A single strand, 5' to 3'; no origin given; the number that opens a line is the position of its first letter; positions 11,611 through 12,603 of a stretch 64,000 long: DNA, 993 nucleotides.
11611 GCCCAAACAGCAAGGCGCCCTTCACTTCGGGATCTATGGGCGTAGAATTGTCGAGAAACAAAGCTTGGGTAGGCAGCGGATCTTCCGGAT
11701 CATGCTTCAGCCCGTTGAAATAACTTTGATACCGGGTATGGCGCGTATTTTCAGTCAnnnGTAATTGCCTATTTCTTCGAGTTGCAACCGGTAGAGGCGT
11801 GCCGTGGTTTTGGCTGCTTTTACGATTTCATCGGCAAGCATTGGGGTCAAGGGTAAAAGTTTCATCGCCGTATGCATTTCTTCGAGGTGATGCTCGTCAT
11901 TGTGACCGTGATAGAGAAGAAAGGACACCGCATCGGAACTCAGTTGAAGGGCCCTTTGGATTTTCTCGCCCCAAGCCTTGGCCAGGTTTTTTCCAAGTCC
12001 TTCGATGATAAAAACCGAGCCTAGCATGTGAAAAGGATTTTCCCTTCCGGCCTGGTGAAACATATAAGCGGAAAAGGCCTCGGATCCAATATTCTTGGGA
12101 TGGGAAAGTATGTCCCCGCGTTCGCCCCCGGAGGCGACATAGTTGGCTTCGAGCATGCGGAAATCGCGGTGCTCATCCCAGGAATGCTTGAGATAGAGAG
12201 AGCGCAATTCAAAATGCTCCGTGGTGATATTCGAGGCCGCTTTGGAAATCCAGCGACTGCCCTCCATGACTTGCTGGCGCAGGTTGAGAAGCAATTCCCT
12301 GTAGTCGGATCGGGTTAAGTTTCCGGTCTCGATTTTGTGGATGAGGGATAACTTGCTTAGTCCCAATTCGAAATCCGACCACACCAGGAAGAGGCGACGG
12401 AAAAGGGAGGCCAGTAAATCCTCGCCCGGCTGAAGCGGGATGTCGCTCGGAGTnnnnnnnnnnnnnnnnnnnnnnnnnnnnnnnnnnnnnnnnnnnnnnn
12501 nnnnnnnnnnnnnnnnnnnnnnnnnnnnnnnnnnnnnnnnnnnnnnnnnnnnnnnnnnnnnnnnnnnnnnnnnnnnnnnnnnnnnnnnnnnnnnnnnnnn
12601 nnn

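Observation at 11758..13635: Single polypeptide fusing a FabH-like KASIII domain to a heme-oxygenase-like (putative di-iron oxidase/decarboxylase) domain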

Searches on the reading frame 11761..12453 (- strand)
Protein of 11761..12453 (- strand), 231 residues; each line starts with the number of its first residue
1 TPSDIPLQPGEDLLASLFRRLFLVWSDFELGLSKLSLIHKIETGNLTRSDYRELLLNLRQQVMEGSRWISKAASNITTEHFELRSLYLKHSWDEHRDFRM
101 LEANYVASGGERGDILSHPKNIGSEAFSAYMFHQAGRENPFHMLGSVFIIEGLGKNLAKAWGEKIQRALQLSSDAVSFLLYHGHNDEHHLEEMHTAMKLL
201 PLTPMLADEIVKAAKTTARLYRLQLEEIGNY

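Call 24: find_homologous_proteins(query=window:11761-12453:-, max_evalue=0.001)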
Query window:11761-12453:- (231 aa): 736 proteins with E <= 0.001 among 1305 candidates; the best 120 are listed.
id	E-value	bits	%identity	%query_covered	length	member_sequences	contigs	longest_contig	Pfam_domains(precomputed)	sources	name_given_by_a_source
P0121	9.1e-81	289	60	96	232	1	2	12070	PF14518.12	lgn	-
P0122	5.0e-80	286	59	96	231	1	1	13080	PF14518.12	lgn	-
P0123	3.8e-78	280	58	96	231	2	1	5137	PF14518.12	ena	-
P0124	9.5e-78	279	58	99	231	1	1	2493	PF14518.12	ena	-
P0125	2.9e-77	277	59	95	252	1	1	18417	PF14518.12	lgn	-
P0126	8.2e-77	276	59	95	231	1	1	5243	PF14518.12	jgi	jgi:3-oxoacyl-[acyl-carrier-protein] synthase-3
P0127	8.2e-76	272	54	98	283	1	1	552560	PF14518.12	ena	-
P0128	2.3e-75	271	57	97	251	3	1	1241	PF14518.12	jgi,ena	-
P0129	2.7e-75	271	55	96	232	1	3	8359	PF14518.12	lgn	-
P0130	6.3e-75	270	58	99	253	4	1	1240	PF14518.12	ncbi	-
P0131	1.5e-74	268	55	98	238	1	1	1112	PF14518.12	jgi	jgi:3-oxoacyl-[acyl-carrier-protein] synthase III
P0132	2.0e-74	268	55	100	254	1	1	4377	PF14518.12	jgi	jgi:3-oxoacyl-[acyl-carrier-protein] synthase-3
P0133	4.2e-74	267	52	97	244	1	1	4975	PF14518.12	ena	-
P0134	9.9e-74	266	59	92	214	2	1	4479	PF14518.12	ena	-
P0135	1.2e-73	265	53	99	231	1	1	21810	PF14518.12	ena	-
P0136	2.1e-73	265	57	94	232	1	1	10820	PF14518.12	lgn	-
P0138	3.2e-73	264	57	96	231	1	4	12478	PF14518.12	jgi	jgi:3-oxoacyl-[acyl-carrier-protein] synthase-3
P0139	5.9e-73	263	54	100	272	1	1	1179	PF14518.12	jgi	jgi:3-oxoacyl-[acyl-carrier-protein] synthase-3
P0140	8.9e-73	263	54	99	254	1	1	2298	PF14518.12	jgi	-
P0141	9.0e-73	263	57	96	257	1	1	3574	PF14518.12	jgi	jgi:3-oxoacyl-[acyl-carrier-protein] synthase-3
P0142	3.9e-72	260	55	99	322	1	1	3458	PF08541.17,PF14518.12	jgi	jgi:3-oxoacyl-[acyl-carrier-protein] synthase-3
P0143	4.1e-72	260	60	93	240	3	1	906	PF14518.12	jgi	jgi:3-oxoacyl-[acyl-carrier-protein] synthase-3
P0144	6.4e-72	260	55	100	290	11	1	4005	PF14518.12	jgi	jgi:3-oxoacyl-[acyl-carrier-protein] synthase-3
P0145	1.1e-71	259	54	98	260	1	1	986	PF14518.12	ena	-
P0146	1.1e-71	259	55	95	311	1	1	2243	PF08541.17,PF14518.12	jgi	jgi:3-oxoacyl-[acyl-carrier-protein] synthase-3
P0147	1.1e-71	259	55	96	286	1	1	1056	PF14518.12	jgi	jgi:3-oxoacyl-[acyl-carrier-protein] synthase-3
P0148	2.0e-71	258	54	99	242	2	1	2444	PF14518.12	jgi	jgi:3-oxoacyl-[acyl-carrier-protein] synthase-3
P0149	2.1e-71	258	56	97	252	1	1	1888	PF14518.12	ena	-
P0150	2.6e-71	258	56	95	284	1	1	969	PF14518.12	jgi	jgi:3-oxoacyl-[acyl-carrier-protein] synthase-3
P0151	5.3e-71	257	57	94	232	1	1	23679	PF14518.12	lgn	-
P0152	6.9e-71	256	55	97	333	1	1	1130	PF08541.17,PF14518.12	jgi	jgi:3-oxoacyl-[acyl-carrier-protein] synthase-3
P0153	8.8e-71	256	59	88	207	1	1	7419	PF14518.12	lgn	-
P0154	1.1e-70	256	57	95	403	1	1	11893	PF08541.17,PF14518.12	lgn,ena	-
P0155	1.1e-70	256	54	94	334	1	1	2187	PF08541.17,PF14518.12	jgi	jgi:3-oxoacyl-[acyl-carrier-protein] synthase-3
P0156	1.7e-70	255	55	95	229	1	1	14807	PF14518.12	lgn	-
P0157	1.9e-70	255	54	97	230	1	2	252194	PF14518.12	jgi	jgi:3-oxoacyl-[acyl-carrier-protein] synthase-3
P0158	3.7e-70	254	54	97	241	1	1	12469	PF14518.12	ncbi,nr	ncbi:MAG: iron-containing redox enzyme family protein [Acidobacteria bacterium]|nr:iron-containing r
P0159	5.6e-70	253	54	93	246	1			PF14518.12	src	-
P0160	9.7e-70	253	54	99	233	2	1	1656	PF14518.12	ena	-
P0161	1.1e-69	252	50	98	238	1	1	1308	PF14518.12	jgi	jgi:3-oxoacyl-[acyl-carrier-protein] synthase-3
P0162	1.1e-69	252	56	94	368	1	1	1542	PF08541.17,PF14518.12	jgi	jgi:3-oxoacyl-[acyl-carrier-protein] synthase-3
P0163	3.0e-69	251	54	100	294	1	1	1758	PF14518.12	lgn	-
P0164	3.1e-69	251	55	94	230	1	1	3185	PF14518.12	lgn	-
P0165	3.7e-69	251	55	96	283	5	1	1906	PF14518.12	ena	-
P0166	3.7e-69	251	56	95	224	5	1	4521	PF14518.12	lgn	-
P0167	4.1e-69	251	54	96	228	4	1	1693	PF14518.12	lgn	-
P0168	4.4e-69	250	49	99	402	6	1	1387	PF08541.17,PF14518.12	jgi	jgi:3-oxoacyl-[acyl-carrier-protein] synthase-3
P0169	4.6e-69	250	54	100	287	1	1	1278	PF14518.12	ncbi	-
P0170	5.7e-69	250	55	97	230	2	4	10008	PF14518.12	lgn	-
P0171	6.5e-69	250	54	95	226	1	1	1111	PF14518.12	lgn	-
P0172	8.7e-69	249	59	85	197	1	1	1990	PF14518.12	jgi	jgi:3-oxoacyl-[acyl-carrier-protein] synthase III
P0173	8.9e-69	249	52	98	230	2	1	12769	PF14518.12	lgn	-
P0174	1.0e-68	249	53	98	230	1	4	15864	PF14518.12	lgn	-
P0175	1.2e-68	249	56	91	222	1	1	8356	PF14518.12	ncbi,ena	-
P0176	1.3e-68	249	54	97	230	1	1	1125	PF14518.12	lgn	-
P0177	1.6e-68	249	53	97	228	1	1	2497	PF14518.12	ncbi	ncbi:MAG: iron-containing redox enzyme family protein, partial [Acidobacteriota bacterium]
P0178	1.7e-68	249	54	97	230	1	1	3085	PF14518.12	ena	-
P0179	1.9e-68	248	51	94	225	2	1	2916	PF14518.12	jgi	jgi:3-oxoacyl-[acyl-carrier-protein] synthase-3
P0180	3.4e-68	248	53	99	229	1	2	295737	PF14518.12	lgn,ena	-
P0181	6.1e-68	247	52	100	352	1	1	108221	PF08541.17,PF14518.12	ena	-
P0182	6.3e-68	247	52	100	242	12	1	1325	PF14518.12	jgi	jgi:3-oxoacyl-[acyl-carrier-protein] synthase-3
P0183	8.5e-68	246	55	95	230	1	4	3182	PF14518.12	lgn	-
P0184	1.0e-67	246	56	93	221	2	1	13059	PF14518.12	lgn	-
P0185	1.2e-67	246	53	96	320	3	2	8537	PF08541.17,PF14518.12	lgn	-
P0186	1.3e-67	246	52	100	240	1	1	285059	PF14518.12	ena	-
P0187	1.7e-67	245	52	97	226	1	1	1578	PF14518.12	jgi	jgi:3-oxoacyl-[acyl-carrier-protein] synthase III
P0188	2.2e-67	245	54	94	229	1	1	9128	PF14518.12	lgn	-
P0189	3.0e-67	244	51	97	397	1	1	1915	PF08541.17,PF14518.12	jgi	jgi:3-oxoacyl-[acyl-carrier-protein] synthase-3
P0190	7.7e-67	243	54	94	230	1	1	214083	PF14518.12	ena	-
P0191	1.4e-66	242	54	91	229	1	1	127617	PF14518.12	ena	-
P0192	1.6e-66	242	54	96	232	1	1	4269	PF14518.12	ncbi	-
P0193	1.9e-66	242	54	93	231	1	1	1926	PF14518.12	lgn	-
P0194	2.1e-66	242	52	96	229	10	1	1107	PF14518.12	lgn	-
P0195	3.0e-66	241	52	96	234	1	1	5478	PF14518.12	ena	-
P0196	3.3e-66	241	54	93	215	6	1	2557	PF14518.12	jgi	jgi:3-oxoacyl-[acyl-carrier-protein] synthase III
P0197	3.7e-66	241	52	96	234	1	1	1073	PF14518.12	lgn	-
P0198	3.7e-66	241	54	94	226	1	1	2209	PF14518.12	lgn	-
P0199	3.7e-66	241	49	98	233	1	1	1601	PF14518.12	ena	-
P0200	3.8e-66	241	52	96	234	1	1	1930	PF14518.12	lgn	-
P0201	4.4e-66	241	50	97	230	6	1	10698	PF14518.12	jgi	jgi:3-oxoacyl-[acyl-carrier-protein] synthase-3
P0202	5.0e-66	240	54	94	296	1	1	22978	PF14518.12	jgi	jgi:3-oxoacyl-[acyl-carrier-protein] synthase-3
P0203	5.1e-66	240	52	96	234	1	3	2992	PF14518.12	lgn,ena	-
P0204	5.3e-66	240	52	96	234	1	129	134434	PF14518.12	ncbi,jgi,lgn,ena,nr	ncbi:MAG: iron-containing redox enzyme family protein [Microthrixaceae bacterium]|nr:iron-containing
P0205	5.8e-66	240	53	99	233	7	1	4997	PF14518.12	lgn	-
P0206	6.5e-66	240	50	97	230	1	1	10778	PF14518.12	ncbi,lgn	-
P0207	7.0e-66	240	52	96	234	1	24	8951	PF14518.12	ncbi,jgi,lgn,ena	-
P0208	7.5e-66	240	51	97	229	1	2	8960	PF14518.12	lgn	-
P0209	9.5e-66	240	52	96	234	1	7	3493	PF14518.12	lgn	-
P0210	1.0e-65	239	53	95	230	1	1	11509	PF14518.12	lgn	-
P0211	1.1e-65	239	54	93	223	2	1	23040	PF14518.12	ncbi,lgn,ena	ncbi:MAG: iron-containing redox enzyme family protein [Alphaproteobacteria bacterium]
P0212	1.2e-65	239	54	97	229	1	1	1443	PF14518.12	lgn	-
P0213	1.2e-65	239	54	94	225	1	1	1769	PF14518.12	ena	-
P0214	1.2e-65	239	51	97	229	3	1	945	PF14518.12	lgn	-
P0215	1.6e-65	239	51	96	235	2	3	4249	PF14518.12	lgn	-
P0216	1.6e-65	239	51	93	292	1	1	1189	PF14518.12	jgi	jgi:3-oxoacyl-[acyl-carrier-protein] synthase-3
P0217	1.7e-65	239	53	95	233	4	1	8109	PF14518.12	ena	-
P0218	1.9e-65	239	54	92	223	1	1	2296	PF14518.12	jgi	jgi:3-oxoacyl-[acyl-carrier-protein] synthase-3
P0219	2.2e-65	238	49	96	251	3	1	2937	PF14518.12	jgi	jgi:3-oxoacyl-[acyl-carrier-protein] synthase III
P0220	2.3e-65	238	52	95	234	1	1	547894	PF14518.12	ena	-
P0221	2.7e-65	238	51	95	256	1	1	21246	PF14518.12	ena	-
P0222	2.8e-65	238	53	93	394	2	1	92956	PF08541.17,PF14518.12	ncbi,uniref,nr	ncbi:3-oxoacyl-[acyl-carrier-protein] synthase III C-terminal domain-containing protein [Paenibacill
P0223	3.0e-65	238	51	97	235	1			PF14518.12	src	-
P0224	3.0e-65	238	53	92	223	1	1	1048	PF14518.12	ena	-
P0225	3.4e-65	238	52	92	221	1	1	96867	PF14518.12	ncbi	-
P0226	4.1e-65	237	52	93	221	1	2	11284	PF14518.12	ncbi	ncbi:MAG TPA: iron-containing redox enzyme family protein [Micavibrio sp.]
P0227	4.4e-65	237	54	94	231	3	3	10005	PF14518.12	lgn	-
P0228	4.9e-65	237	51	93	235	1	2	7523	PF14518.12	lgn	-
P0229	5.1e-65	237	53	93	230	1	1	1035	PF14518.12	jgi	jgi:3-oxoacyl-[acyl-carrier-protein] synthase-3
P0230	5.2e-65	237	54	92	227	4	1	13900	PF14518.12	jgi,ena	-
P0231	5.7e-65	237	52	93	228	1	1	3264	PF14518.12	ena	-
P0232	5.9e-65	237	54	91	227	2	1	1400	PF14518.12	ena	-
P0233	6.4e-65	237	53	92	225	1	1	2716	PF14518.12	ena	-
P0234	7.5e-65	237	50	97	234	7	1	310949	PF14518.12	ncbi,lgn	ncbi:MAG: hypothetical protein U0Q22_10255 [Acidimicrobiales bacterium]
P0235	7.8e-65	237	52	93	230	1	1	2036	PF14518.12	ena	-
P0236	9.7e-65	236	52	95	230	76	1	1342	PF14518.12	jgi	jgi:hypothetical protein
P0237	1.0e-64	236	53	94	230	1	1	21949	PF14518.12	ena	-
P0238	1.1e-64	236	53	92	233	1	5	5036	PF14518.12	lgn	-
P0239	1.1e-64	236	53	95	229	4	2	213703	PF14518.12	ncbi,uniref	ncbi:3-oxoacyl-ACP synthase [Sphingomonas oligophenolica]|uniref:Iron-containing redox enzyme family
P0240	1.1e-64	236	51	97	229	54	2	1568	PF14518.12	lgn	-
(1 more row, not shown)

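Call 30: find_encoding_contigs(protein=P0204, flank=8000, max_places=2)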
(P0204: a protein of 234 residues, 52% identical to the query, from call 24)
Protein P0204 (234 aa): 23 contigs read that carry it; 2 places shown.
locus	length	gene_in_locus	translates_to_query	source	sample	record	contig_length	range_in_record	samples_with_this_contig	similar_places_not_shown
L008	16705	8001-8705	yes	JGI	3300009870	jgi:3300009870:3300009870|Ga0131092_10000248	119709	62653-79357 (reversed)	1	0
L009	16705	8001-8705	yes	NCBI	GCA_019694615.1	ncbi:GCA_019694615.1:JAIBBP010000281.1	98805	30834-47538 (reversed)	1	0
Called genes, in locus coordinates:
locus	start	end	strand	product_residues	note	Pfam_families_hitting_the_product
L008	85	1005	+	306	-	PF00892:EamA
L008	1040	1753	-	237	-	-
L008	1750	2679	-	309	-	PF13476:AAA_23 (weak), PF00005:ABC_tran, PF13304:AAA_21 (weak)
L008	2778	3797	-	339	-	PF12679:ABC2_membrane_2, PF12698:ABC2_membrane_3 (weak)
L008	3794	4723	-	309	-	PF00005:ABC_tran, PF13304:AAA_21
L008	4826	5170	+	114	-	-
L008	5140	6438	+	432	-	PF02812:ELFV_dehydrog_N, PF00208:ELFV_dehydrog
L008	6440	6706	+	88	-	-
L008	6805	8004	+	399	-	PF00109:ketoacyl-synt (weak), PF08541:ACP_syn_III_C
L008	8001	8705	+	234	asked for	PF14518:Haem_oxygenas_2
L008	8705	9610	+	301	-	PF22523:DUF6999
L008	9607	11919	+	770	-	PF03176:MMPL, PF00873:ACR_tran (faint), PF02355:SecD_SecF_C (faint), PF02460:Patched (weak), PF12349:Sterol-sensing (weak), PF03176:MMPL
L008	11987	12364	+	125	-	PF18029:Glyoxalase_6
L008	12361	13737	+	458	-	PF00282:Pyridoxal_deC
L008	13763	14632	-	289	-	PF02475:TRM5-TYW2_MTfase (weak), PF06325:PrmA (weak), PF13489:Methyltransf_23 (weak), PF05175:MTS, PF13847:Methyltransf_31, PF08241:Methyltransf_11, PF08242:Methyltransf_12, PF13649:Methyltransf_25, +1 more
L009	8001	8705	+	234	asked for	PF14518:Haem_oxygenas_2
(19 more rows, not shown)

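Call 32: predict_structure(alignment_id=A1)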
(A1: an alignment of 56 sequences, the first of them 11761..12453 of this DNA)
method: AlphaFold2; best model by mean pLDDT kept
length: 231 residues; sequences in the alignment: 56
mean_pLDDT: 93.5   pTM: 0.88
mean pLDDT of the five models: 93.5, 93.5, 93.2, 92.7, 92.4
residues with pLDDT >= 90: 204; 70-90: 14; 50-70: 12; < 50: 1
segments of 3 or more residues with pLDDT < 50: none
pLDDT, mean of each block of 10 residues (from residue 1): 59 94 96 95 97 97 97 98 95 95 98 97 97 98 96 79 97 97 89 93 97 98 93 61
secondary structure, 60 per line:
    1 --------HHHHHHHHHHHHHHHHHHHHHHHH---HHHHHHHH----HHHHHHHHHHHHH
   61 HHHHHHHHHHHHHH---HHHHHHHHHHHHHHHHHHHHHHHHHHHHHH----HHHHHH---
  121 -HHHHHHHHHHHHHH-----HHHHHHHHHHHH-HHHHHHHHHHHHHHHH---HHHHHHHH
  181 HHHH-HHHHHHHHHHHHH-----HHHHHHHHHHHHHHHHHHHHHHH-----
elements in order: H9-32 H36-43 H48-74 H78-107 H112-117 H122-135 H141-152 H154-169 H173-184 H186-198 H204-226

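Call 34: fold_search(model_id=the predicted structure, library=pdb)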
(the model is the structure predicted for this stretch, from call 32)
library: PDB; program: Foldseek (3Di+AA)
matches with E <= 10: 871; with E <= 0.001: 61
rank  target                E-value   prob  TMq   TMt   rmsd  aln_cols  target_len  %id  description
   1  3dde_B                6.7e-08  1.00  0.81  0.81   2.5       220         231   19  Crystal structure of a domain of unknown function with a heme oxygenase-like fold (sden_3740) from shewanella denitrif (released 2008-06-24)
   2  3dde_A                3.5e-07  1.00  0.82  0.81   2.4       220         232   19  Crystal structure of a domain of unknown function with a heme oxygenase-like fold (sden_3740) from shewanella denitrif (released 2008-06-24)
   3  8vag_A                2.1e-06  1.00  0.80  0.86   2.3       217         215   14  Crystal structure of MnII/MnII CtCADD from Chlamydia trachomatis (released 2024-11-06)
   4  8va9_A                2.2e-06  1.00  0.79  0.85   2.3       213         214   15  Crystal structure of FeII/MnII CtCADD from Chlamydia trachomatis (released 2024-11-06)
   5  1rcw_A                5.3e-06  1.00  0.78  0.84   2.4       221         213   15  Crystal structure of CT610 from Chlamydia trachomatis (released 2004-05-04)
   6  1rcw_B                6.3e-06  1.00  0.78  0.84   2.4       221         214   15  Crystal structure of CT610 from Chlamydia trachomatis (released 2004-05-04)
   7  2gm8_B                4.1e-05  1.00  0.76  0.81   3.2       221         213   14  TenA Homolog/Thi-4 Thiaminase complexed with product 4-amino-5-hydroxymethyl-2-methylpyrimidine (released 2006-04-18)
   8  2gm8_A                7.3e-05  1.00  0.74  0.78   3.3       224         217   16  TenA Homolog/Thi-4 Thiaminase complexed with product 4-amino-5-hydroxymethyl-2-methylpyrimidine (released 2006-04-18)
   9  2gm8_C                9.5e-05  1.00  0.75  0.80   3.3       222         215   16  TenA Homolog/Thi-4 Thiaminase complexed with product 4-amino-5-hydroxymethyl-2-methylpyrimidine (released 2006-04-18)
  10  2gm7_D                9.9e-05  1.00  0.75  0.80   3.2       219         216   15  TenA Homolog/Thi-4 Thiaminase from Pyrobaculum Aerophilum (released 2006-04-18)
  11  9fw4_A                1.3e-04  1.00  0.71  0.77   3.5       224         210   10  Crystal structure of Heme-Oxygenase mutant H20C from Corynebacterium diphtheriae complexed with Cobalt-porphyrine (Hum (released 2024-10-16)
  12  2gm7_A                1.5e-04  1.00  0.75  0.81   3.3       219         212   15  TenA Homolog/Thi-4 Thiaminase from Pyrobaculum Aerophilum (released 2006-04-18)
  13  9fvs                  1.7e-04  1.00  0.72  0.78   3.6       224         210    9  Crystal structure of Heme-Oxygenase mutant G139A from Corynebacterium diphtheriae complexed with Cobalt-porphyrine (HumO (released 2024-10-16)
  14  3moo_B                2.0e-04  1.00  0.69  0.75   3.8       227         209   10  Crystal structure of the HmuO, heme oxygenase from Corynebacterium diphtheriae, in complex with azide-bound verdoheme (released 2011-03-09)
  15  4wwj_A                2.0e-04  1.00  0.68  0.62   4.3       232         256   12  UndA, an oxygen-activating, non-heme iron dependent desaturase/decarboxylase (released 2014-12-24)
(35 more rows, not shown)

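Call 35: search_solved_structures(query=A1, max_evalue=10, show_alignments=5)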
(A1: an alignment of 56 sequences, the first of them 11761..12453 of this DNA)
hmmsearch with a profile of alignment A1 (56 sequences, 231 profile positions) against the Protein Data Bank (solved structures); distinct sequences matched with E-value up to 10: 2.
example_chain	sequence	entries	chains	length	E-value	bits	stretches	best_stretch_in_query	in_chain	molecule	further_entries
3dde_A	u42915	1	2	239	1.7e-10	43.9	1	27-213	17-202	TENA/THI-4 protein, Domain of Unknown Function with a Heme Oxygenase-like Fold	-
5xev_A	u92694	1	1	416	1.6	11.3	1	123-159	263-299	Xaa-Pro dipeptidase,Peptidase-related protein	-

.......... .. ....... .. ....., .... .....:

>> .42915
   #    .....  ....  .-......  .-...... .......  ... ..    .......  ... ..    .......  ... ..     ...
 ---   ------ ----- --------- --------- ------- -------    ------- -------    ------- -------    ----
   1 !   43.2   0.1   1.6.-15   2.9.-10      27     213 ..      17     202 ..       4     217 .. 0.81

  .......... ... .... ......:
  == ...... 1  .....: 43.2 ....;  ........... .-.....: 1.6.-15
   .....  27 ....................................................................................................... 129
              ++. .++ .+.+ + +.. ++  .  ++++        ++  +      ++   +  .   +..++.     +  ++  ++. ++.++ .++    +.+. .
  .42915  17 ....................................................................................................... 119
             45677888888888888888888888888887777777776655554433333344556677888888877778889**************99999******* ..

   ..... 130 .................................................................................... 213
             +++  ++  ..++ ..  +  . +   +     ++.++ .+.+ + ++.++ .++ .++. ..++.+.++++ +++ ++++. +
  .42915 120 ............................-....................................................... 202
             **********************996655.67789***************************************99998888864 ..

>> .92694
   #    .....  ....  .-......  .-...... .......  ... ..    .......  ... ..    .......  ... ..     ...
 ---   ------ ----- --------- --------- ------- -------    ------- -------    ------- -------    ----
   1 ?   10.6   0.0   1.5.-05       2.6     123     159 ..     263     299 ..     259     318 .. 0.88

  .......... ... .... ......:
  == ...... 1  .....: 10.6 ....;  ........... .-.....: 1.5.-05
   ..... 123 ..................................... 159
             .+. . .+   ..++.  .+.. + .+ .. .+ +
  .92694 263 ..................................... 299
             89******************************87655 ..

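Call 74: search_protein_representatives(protein=window:11761-12453:-)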
Query: 231 residues. Proteins with E-value up to 0.001 (for the whole library): 342; up to 1e-10: 153; up to 1e-30: 51. The best 150 are listed.
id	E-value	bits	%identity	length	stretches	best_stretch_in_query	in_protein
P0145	3.4e-72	259.0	55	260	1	15-230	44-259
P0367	6.0e-65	235.3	53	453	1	17-231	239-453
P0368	1.5e-63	230.7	51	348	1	14-230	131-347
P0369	1.2e-62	227.7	48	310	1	12-228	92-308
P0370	9.6e-62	224.8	50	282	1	17-229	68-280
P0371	3.7e-60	219.6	49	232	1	11-231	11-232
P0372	2.3e-59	217.0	47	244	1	8-230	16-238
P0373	2.4e-59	217.0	50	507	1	16-228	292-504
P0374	1.2e-58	214.7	47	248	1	17-230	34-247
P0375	5.6e-58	212.5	45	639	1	2-228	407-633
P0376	6.0e-58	212.4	51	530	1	15-228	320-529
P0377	2.3e-55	204.0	48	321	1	16-229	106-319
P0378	3.1e-54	200.2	49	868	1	17-222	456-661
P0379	3.1e-51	190.4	44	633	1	13-231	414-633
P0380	3.2e-50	187.1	44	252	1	19-231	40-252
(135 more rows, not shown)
